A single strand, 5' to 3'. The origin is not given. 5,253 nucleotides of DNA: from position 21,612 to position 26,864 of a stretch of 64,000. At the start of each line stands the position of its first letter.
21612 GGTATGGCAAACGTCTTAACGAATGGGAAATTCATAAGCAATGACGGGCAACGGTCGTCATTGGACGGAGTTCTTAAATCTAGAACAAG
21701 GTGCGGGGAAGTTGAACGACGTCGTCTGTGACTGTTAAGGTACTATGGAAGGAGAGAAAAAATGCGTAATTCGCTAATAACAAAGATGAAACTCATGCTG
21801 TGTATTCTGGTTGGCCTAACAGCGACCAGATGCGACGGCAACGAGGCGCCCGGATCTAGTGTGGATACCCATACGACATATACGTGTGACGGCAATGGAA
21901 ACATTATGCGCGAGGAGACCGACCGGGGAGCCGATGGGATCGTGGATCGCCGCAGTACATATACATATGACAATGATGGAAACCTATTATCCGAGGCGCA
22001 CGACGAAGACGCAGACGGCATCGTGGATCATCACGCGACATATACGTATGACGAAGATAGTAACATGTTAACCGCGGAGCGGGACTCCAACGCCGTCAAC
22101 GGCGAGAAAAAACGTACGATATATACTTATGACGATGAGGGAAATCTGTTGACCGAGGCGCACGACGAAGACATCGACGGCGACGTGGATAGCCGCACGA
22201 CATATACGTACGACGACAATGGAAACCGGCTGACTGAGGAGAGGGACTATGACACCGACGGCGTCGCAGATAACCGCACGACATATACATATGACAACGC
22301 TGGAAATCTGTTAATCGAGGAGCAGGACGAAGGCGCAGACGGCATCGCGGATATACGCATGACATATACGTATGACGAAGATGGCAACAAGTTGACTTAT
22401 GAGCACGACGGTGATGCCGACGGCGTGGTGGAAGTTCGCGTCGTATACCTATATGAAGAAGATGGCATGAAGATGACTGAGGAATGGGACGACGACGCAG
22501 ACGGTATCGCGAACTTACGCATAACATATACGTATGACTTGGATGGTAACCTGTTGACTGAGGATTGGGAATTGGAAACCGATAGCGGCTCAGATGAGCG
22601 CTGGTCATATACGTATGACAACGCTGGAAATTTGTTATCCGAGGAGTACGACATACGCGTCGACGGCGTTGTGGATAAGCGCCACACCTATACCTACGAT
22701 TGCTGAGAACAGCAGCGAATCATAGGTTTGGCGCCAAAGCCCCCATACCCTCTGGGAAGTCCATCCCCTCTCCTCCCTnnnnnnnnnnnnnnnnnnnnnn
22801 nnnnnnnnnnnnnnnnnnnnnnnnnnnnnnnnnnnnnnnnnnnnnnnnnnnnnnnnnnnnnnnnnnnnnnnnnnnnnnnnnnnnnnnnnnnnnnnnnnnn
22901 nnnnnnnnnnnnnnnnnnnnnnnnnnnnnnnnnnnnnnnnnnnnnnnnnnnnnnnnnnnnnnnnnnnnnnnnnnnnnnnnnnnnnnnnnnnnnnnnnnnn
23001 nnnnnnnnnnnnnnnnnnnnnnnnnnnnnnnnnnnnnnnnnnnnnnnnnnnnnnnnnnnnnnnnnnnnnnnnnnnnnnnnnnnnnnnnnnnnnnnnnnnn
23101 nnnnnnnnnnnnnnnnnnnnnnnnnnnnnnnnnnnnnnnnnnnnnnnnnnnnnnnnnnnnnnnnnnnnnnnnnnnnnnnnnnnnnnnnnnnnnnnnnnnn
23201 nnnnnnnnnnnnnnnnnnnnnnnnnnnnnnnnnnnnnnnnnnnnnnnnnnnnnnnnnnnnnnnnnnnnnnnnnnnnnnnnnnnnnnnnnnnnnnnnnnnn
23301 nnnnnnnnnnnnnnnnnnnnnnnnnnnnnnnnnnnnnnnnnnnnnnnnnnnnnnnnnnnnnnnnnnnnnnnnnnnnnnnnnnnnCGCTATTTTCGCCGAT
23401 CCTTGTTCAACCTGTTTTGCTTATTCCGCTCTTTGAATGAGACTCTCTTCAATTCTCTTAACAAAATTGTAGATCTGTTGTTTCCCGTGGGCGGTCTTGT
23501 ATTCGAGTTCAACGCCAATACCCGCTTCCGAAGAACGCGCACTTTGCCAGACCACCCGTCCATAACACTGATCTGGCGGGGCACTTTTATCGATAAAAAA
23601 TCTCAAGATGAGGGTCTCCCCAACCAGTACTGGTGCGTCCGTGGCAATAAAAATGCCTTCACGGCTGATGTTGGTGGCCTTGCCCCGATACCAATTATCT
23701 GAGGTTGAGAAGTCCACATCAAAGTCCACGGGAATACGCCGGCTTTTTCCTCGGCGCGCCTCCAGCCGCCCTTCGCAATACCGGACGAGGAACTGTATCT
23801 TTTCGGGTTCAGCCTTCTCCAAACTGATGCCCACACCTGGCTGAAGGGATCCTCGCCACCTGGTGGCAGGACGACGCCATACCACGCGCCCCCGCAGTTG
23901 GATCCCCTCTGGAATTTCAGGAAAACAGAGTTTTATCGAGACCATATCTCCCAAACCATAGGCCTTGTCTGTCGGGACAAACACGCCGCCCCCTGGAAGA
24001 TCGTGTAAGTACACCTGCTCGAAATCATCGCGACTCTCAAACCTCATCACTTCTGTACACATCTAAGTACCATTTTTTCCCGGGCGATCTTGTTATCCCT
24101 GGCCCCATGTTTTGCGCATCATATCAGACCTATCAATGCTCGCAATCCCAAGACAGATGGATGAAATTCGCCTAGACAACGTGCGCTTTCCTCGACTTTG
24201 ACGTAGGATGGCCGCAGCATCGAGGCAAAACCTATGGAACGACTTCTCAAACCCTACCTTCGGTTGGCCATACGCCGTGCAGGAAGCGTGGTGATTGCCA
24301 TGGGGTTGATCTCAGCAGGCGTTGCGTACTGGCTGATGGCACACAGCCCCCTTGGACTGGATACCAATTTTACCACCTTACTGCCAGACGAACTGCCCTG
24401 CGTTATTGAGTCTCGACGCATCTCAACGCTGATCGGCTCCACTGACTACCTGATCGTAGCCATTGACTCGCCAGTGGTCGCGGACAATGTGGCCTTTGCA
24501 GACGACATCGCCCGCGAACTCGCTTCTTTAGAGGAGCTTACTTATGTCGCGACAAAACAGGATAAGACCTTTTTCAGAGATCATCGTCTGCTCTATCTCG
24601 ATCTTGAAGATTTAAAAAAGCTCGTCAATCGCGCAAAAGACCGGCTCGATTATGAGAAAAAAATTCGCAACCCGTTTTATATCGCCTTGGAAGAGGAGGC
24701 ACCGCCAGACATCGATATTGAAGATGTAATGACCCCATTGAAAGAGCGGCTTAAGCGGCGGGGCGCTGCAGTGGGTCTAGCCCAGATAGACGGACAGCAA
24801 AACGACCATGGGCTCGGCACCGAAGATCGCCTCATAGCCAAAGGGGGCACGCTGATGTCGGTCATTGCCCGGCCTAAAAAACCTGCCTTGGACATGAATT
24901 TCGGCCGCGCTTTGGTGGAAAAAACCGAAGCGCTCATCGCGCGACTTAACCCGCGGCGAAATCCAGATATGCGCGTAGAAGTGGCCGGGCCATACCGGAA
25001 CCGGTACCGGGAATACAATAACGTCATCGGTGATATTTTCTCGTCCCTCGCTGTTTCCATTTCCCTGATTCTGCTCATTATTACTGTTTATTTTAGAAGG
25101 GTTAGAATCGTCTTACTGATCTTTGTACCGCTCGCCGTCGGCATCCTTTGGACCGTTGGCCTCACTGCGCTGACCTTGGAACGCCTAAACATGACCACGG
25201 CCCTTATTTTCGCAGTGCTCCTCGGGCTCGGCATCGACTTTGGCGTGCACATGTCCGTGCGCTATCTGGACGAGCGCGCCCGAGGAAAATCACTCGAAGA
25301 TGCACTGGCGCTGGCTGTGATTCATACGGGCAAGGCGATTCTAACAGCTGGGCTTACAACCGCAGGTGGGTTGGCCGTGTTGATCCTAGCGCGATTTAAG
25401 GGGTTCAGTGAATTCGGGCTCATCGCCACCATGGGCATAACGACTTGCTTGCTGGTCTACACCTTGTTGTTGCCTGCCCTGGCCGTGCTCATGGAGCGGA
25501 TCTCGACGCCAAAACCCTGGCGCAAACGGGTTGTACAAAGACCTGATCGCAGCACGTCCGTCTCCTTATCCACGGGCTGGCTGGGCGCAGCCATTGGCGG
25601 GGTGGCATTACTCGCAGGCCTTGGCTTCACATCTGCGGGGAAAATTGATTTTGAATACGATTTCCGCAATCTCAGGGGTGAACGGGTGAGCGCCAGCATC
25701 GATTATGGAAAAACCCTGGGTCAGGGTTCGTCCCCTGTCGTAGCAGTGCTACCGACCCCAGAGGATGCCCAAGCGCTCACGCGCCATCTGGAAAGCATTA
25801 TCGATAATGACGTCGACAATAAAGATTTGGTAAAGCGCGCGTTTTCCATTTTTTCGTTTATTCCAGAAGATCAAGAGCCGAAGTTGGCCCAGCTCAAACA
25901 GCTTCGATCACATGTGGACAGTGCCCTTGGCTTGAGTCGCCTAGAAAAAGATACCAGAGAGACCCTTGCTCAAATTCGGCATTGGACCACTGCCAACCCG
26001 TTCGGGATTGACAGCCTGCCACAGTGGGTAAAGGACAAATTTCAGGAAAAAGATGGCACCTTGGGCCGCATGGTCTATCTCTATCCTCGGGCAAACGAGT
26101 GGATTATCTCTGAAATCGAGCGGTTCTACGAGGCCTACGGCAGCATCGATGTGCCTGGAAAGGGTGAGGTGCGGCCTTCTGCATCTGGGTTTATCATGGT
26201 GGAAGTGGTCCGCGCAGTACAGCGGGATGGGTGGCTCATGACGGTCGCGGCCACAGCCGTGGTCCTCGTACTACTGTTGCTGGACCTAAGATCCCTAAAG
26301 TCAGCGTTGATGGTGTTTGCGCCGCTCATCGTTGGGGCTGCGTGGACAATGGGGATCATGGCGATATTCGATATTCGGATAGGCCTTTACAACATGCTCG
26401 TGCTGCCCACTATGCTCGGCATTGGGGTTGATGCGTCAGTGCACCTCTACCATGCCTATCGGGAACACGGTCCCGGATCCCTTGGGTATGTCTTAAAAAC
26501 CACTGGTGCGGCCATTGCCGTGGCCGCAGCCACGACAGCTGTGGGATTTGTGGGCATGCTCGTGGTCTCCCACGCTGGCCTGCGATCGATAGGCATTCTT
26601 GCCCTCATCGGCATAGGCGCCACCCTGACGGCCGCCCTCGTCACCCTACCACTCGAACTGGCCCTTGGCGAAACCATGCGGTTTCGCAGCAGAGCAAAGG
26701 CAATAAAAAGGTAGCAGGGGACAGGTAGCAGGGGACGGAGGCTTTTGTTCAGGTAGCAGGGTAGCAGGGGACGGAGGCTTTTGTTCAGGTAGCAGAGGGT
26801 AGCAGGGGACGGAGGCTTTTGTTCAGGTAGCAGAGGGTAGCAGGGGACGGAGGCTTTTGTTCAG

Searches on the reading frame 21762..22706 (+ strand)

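Call 77: search_protein_families(library=pfam, proteins=[window:21762-22706:+], max_evalue=0.0001)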
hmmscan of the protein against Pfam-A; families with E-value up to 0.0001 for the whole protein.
window:21762-22706:+ (314 aa): 1 family
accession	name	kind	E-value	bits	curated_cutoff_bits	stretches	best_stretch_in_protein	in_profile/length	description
PF05593.20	RHS_repeat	-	1.3e-18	67.3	22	0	170-189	15-33/38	RHS Repeat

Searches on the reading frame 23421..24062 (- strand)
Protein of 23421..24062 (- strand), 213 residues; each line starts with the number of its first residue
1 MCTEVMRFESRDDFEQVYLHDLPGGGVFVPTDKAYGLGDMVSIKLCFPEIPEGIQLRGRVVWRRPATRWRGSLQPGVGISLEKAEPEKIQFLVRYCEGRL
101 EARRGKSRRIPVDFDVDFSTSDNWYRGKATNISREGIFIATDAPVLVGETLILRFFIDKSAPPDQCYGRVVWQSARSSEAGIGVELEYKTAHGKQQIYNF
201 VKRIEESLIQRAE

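Call 77: search_protein_families(library=pfam, proteins=[window:23421-24062:-], max_evalue=0.0001)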
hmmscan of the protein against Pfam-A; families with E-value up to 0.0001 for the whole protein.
window:23421-24062:- (213 aa): 1 family
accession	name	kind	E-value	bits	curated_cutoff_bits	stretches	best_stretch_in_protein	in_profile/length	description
PF07238.19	PilZ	-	6e-23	81.6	22.5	2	106-201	4-100/102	PilZ domain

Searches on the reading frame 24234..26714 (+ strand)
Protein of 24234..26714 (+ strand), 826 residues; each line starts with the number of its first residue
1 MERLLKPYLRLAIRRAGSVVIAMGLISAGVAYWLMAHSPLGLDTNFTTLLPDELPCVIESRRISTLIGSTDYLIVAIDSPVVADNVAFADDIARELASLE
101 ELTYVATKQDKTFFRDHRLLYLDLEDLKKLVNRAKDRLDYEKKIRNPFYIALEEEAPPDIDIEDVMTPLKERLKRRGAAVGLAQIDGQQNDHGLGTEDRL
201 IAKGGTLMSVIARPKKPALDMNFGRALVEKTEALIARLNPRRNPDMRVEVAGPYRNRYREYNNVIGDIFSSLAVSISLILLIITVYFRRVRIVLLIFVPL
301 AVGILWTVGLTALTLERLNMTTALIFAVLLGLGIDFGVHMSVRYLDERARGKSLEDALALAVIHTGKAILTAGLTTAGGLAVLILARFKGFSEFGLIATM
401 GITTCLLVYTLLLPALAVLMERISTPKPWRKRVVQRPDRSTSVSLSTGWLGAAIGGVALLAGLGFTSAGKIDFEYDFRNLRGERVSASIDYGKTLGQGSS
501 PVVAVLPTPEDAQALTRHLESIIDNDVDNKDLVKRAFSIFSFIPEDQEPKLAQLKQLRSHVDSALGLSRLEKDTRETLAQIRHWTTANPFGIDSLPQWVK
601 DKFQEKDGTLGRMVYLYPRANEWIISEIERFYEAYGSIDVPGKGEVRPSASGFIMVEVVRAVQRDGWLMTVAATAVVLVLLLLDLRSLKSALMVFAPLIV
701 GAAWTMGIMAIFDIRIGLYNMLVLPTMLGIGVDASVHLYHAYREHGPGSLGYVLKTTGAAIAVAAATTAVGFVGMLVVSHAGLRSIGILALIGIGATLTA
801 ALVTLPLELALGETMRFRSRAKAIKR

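Call 75: search_protein_families(library=pfam, proteins=[window:24234-26714:+], max_evalue=0.00001)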
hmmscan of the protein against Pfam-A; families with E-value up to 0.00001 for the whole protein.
window:24234-26714:+ (826 aa): 1 family
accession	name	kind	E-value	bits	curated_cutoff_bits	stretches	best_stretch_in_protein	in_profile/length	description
PF03176.21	MMPL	-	1.1e-34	120.3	20.5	2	228-437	107-330/333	MMPL family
